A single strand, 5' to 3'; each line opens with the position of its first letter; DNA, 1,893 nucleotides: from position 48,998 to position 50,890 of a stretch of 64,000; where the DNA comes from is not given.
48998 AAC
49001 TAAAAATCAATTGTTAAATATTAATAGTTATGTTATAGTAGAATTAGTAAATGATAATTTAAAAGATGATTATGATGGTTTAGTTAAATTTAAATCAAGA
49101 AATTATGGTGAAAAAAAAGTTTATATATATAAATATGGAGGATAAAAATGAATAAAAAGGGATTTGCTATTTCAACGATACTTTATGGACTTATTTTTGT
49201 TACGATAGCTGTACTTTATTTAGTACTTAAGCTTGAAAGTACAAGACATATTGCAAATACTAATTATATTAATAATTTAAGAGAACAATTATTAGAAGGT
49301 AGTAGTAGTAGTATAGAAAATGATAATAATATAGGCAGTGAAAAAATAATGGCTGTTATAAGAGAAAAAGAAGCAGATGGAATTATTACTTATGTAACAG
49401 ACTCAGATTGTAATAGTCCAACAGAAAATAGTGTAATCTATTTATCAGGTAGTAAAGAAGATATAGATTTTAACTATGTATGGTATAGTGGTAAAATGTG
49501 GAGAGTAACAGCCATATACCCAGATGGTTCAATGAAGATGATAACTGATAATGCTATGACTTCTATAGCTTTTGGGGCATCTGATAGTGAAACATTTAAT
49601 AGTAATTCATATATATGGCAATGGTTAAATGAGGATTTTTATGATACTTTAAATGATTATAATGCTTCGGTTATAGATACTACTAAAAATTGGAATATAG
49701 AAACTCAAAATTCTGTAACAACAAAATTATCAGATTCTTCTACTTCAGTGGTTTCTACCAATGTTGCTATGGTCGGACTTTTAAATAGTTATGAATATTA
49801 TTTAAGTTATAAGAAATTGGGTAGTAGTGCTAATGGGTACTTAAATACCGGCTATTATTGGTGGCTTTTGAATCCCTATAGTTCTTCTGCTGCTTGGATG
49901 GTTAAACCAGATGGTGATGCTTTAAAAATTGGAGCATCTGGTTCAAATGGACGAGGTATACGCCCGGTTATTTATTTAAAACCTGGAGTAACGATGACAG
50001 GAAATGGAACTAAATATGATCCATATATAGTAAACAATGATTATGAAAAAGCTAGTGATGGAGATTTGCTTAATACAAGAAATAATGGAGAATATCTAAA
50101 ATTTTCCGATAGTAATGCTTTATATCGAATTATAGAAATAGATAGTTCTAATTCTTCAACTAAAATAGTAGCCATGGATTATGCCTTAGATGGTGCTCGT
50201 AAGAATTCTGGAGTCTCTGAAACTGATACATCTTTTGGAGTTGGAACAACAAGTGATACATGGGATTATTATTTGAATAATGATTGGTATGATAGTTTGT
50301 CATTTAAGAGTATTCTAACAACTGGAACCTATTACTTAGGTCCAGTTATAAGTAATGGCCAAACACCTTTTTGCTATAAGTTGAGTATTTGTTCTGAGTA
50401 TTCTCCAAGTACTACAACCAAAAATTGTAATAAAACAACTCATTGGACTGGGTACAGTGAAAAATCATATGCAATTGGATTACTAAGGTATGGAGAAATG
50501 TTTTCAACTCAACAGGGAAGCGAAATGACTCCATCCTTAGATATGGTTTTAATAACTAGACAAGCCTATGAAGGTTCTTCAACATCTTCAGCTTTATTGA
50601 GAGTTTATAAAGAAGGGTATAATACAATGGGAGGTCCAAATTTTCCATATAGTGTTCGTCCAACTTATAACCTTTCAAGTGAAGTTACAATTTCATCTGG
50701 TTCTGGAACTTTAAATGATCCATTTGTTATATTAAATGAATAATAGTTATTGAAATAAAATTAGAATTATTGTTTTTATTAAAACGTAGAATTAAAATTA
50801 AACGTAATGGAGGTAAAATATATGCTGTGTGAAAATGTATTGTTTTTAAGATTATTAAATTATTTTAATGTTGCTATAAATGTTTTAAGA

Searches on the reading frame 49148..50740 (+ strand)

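Call 84: search_protein_families(library=pfam, proteins=[window:49148-50740:+], max_evalue=0.00001)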
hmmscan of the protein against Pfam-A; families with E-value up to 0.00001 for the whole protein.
window:49148-50740:+ (531 aa): 1 family
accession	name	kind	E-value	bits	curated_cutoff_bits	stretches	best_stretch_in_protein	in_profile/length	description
PF19789.6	DUF6273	-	1.2e-07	32.2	23.5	1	152-278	34-171/172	Domain of unknown function (DUF6273)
